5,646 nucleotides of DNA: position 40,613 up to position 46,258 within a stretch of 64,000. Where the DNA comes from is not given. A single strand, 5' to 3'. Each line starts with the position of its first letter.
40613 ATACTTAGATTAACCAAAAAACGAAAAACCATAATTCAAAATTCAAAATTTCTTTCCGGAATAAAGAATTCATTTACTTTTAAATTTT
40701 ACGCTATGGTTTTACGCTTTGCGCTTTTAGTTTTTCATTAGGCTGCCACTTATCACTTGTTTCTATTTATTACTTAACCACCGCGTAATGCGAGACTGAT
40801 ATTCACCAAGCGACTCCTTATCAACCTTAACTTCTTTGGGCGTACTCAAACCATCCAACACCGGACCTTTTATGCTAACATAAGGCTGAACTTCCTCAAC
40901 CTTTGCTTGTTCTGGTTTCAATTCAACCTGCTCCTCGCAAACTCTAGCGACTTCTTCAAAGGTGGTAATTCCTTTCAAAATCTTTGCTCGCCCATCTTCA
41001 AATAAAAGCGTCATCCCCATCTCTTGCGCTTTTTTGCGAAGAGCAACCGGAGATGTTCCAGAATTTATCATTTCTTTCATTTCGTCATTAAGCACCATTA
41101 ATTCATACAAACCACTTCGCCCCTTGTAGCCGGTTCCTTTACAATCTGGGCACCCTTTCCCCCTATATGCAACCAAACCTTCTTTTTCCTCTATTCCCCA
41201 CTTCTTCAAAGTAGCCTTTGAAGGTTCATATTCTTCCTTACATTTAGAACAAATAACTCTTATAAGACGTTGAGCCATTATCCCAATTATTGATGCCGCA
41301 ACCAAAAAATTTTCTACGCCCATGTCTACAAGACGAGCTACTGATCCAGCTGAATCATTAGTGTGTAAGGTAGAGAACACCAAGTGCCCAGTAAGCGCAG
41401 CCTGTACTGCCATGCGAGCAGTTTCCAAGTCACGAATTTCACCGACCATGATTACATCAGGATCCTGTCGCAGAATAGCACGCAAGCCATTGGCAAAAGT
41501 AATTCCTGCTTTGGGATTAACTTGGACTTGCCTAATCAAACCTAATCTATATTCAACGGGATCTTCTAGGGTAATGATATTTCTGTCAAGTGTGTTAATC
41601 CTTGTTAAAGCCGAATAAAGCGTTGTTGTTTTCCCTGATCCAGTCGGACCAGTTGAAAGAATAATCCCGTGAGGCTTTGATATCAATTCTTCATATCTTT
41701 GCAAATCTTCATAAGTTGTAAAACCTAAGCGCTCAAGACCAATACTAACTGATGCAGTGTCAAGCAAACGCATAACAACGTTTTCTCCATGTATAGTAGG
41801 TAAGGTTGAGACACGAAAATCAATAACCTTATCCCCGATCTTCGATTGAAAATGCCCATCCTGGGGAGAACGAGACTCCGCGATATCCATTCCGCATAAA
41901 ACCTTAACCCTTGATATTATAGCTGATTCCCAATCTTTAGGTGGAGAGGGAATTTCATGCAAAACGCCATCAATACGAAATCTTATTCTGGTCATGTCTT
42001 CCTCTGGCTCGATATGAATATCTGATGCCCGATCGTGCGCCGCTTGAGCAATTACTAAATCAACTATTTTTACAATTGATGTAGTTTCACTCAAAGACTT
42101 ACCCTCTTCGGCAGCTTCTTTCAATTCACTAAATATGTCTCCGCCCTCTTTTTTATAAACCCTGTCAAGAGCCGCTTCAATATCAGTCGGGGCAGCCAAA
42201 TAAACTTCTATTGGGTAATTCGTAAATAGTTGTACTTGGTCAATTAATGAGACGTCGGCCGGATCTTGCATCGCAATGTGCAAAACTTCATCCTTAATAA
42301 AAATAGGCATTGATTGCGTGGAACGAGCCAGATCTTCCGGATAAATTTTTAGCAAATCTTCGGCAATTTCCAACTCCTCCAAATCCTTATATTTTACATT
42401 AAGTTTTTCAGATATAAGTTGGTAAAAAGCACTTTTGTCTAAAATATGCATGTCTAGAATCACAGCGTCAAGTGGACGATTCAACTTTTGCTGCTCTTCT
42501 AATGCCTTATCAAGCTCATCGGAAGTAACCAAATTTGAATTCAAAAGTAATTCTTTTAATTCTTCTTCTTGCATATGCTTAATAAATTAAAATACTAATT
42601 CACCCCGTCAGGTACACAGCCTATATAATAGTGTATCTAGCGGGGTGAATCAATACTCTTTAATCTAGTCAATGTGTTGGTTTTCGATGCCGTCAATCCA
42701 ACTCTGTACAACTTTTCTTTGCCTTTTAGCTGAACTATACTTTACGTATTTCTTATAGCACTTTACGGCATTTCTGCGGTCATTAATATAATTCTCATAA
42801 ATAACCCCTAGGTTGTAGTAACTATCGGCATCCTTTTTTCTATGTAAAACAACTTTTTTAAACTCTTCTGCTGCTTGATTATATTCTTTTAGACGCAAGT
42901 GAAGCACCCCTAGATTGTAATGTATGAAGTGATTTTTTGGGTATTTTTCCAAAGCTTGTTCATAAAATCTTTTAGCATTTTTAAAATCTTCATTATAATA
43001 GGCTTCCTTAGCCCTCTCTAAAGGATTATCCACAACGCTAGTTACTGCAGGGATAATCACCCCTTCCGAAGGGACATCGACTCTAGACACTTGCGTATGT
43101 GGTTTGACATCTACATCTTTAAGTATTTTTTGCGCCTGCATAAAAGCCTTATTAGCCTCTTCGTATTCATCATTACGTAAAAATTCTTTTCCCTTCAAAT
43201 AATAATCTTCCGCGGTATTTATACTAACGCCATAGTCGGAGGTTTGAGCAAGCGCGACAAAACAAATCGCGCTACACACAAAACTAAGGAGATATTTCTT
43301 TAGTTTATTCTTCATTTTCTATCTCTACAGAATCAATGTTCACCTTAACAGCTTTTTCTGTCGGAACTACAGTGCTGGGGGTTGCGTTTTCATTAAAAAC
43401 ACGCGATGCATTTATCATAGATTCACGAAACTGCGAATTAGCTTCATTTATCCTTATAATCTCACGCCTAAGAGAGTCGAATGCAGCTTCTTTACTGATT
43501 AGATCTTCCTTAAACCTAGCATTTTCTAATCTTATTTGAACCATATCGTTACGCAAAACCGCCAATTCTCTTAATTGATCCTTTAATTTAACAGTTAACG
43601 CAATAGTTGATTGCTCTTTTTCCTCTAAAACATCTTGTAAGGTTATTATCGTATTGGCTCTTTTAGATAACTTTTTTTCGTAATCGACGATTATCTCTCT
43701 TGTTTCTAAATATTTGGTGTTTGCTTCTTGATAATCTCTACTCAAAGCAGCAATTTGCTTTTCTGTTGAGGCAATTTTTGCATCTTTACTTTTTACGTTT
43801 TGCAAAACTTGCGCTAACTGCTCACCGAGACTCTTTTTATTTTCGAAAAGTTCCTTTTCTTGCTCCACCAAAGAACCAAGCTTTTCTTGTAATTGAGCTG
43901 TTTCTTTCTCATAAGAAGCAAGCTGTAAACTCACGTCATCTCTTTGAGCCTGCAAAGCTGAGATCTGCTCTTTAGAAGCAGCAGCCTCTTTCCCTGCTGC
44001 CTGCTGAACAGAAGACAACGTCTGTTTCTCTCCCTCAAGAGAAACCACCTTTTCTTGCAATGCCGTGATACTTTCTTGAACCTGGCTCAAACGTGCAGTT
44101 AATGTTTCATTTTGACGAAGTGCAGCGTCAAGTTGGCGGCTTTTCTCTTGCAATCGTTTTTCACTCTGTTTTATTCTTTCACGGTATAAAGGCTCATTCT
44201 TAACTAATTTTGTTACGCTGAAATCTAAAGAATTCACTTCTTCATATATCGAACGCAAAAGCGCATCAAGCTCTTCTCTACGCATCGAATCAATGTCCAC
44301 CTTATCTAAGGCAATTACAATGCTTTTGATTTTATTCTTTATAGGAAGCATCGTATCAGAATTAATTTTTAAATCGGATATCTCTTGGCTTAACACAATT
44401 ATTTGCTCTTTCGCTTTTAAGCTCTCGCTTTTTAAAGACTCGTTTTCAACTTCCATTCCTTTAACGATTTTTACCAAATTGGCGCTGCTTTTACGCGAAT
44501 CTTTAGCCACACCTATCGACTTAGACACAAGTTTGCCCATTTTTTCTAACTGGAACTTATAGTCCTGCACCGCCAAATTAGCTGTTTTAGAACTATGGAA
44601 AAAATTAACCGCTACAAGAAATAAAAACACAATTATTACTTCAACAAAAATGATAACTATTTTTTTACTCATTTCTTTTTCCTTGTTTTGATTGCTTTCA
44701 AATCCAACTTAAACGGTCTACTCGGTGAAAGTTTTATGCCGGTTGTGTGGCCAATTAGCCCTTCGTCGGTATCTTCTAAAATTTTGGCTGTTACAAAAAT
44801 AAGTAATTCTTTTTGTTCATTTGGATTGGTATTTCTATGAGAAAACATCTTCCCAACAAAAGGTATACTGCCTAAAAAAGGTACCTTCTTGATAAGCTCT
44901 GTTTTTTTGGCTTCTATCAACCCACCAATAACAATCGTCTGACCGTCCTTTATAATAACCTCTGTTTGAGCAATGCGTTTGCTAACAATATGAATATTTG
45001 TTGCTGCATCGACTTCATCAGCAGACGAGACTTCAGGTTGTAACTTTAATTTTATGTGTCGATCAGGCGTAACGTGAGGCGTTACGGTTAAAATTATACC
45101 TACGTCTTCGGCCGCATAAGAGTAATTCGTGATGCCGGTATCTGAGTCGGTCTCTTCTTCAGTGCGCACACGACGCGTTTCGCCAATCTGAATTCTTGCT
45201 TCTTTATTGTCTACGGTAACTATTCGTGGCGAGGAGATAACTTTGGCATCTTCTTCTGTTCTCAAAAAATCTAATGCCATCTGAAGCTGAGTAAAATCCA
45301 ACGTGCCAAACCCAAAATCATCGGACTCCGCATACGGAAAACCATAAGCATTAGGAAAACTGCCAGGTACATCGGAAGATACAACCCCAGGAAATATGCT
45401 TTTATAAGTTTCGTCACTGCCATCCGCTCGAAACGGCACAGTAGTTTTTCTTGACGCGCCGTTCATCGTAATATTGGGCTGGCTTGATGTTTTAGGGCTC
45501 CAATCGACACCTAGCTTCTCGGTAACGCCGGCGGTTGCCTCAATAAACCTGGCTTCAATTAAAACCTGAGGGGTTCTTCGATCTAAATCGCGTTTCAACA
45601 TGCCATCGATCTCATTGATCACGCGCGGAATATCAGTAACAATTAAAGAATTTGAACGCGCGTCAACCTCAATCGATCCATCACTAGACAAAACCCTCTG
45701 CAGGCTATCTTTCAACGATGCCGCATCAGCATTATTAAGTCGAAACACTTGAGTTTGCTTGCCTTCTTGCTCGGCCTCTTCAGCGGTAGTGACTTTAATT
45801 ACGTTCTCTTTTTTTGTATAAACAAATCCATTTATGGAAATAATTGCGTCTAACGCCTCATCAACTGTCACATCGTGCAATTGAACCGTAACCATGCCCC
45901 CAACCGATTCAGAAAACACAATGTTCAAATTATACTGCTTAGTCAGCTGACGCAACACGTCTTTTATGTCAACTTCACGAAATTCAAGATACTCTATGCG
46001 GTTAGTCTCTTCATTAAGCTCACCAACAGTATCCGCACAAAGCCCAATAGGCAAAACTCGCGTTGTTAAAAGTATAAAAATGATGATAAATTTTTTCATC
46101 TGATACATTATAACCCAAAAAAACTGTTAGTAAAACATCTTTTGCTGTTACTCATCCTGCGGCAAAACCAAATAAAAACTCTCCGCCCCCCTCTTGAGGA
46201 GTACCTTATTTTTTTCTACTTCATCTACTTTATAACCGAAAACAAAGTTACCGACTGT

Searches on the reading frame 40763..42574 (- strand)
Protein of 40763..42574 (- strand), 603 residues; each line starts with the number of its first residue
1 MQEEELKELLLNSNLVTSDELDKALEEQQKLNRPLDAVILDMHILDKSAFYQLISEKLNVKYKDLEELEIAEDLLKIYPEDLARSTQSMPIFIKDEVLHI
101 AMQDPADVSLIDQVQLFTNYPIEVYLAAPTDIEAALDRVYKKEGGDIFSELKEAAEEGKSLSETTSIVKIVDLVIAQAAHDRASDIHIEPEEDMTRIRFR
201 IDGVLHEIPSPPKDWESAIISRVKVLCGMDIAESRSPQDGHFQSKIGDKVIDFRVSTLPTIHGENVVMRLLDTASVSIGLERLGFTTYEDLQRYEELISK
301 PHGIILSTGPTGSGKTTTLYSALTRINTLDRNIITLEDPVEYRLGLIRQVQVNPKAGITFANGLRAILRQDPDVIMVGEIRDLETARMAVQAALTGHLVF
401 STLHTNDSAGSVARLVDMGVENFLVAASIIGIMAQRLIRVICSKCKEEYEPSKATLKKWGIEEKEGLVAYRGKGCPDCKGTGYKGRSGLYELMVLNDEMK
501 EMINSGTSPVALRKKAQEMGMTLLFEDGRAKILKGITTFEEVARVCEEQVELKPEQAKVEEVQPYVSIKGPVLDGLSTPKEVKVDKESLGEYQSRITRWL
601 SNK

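Call 32: search_protein_families(library=pfam, proteins=[window:40763-42574:-], max_evalue=0.0001)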
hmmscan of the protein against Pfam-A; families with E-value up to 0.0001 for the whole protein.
window:40763-42574:- (603 aa): 2 families
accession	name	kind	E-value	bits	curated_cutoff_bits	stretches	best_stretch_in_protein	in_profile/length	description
PF00437.27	T2SSE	-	3.1e-137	457.6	24.9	1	163-544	4-370/370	Type II/IV secretion system protein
PF05157.20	MshEN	-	4.2e-19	68.8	23.1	1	59-144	2-88/90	MshEN domain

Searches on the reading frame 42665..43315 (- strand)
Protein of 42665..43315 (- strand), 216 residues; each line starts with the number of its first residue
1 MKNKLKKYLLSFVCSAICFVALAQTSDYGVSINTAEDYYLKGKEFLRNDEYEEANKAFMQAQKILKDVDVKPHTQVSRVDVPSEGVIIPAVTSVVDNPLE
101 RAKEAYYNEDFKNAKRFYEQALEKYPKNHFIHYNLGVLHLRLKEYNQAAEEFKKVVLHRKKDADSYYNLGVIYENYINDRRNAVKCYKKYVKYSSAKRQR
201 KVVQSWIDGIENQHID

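Call 32: search_protein_families(library=pfam, proteins=[window:42665-43315:-], max_evalue=0.0001)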
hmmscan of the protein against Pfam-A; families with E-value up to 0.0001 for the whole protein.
window:42665-43315:- (216 aa): 11 families
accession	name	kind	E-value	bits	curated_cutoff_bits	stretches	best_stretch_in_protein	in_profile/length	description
PF07719.23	TPR_2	-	2.7e-12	46.2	27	0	131-158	3-30/34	Tetratricopeptide repeat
PF13431.12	TPR_17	-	3.3e-11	43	24.4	1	117-148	1-32/34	Tetratricopeptide repeat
PF13432.12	TPR_16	-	6.6e-11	42.9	32.7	1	99-156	1-58/65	Tetratricopeptide repeat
PF13181.12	TPR_8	-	1.1e-10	41.3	25.7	0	163-194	1-31/34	Tetratricopeptide repeat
PF00515.34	TPR_1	-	7.1e-10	38.7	27.8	0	131-156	3-28/34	Tetratricopeptide repeat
PF13174.12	TPR_6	-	1.2e-09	38.6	26.3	0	164-192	1-28/33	Tetratricopeptide repeat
PF14559.12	TPR_19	-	2.1e-08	34.8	25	1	108-167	4-62/68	Tetratricopeptide repeat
PF23300.3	HEAT_Nup120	-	8.3e-08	32.7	29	0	120-159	17-56/170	Nucleoporin Nup120, HEAT repeats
PF13424.12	TPR_12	-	3.6e-07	30.7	30.1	0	132-191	6-72/77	Tetratricopeptide repeat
PF13414.12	TPR_11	-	6.9e-07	29.3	26.8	0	143-174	8-39/42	TPR repeat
PF13428.12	TPR_14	-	1.7e-06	28.6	23.5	0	101-137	7-43/44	Tetratricopeptide repeat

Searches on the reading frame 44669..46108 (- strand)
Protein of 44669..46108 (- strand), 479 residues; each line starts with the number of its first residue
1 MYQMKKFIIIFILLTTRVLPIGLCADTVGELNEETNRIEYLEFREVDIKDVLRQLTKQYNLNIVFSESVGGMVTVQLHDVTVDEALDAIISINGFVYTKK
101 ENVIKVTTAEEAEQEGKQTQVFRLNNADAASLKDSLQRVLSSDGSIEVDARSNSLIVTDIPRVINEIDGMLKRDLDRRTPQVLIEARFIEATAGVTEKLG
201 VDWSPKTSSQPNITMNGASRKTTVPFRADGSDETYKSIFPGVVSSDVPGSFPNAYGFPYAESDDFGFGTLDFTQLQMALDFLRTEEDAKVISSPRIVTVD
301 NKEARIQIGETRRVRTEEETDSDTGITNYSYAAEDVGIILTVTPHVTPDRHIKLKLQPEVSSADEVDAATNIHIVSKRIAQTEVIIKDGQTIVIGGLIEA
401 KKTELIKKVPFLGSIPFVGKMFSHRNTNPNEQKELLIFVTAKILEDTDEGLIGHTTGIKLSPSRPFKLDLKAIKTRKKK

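Call 32: search_protein_families(library=pfam, proteins=[window:44669-46108:-], max_evalue=0.0001)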
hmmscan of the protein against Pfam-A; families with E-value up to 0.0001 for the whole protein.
window:44669-46108:- (479 aa): 5 families
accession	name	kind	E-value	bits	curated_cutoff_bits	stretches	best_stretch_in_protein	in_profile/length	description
PF00263.26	Secretin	-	9.1e-47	159.2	27.5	1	282-444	2-168/169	Bacterial type II and III secretion system protein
PF03958.22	Secretin_N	-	1.7e-12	47.8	28.2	1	119-173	1-62/69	Bacterial type II/III secretion system short domain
PF07660.19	STN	-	5.6e-10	39.3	28.4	1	61-108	1-51/52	Secretin and TonB N terminus short domain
PF16344.10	FecR_C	-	2.2e-07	31.3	24.4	1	40-105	1-69/70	FecR, C-terminal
PF21305.2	type_II_gspD_N0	-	2e-05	24.8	27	1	41-106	1-71/71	GspD-like, N0 domain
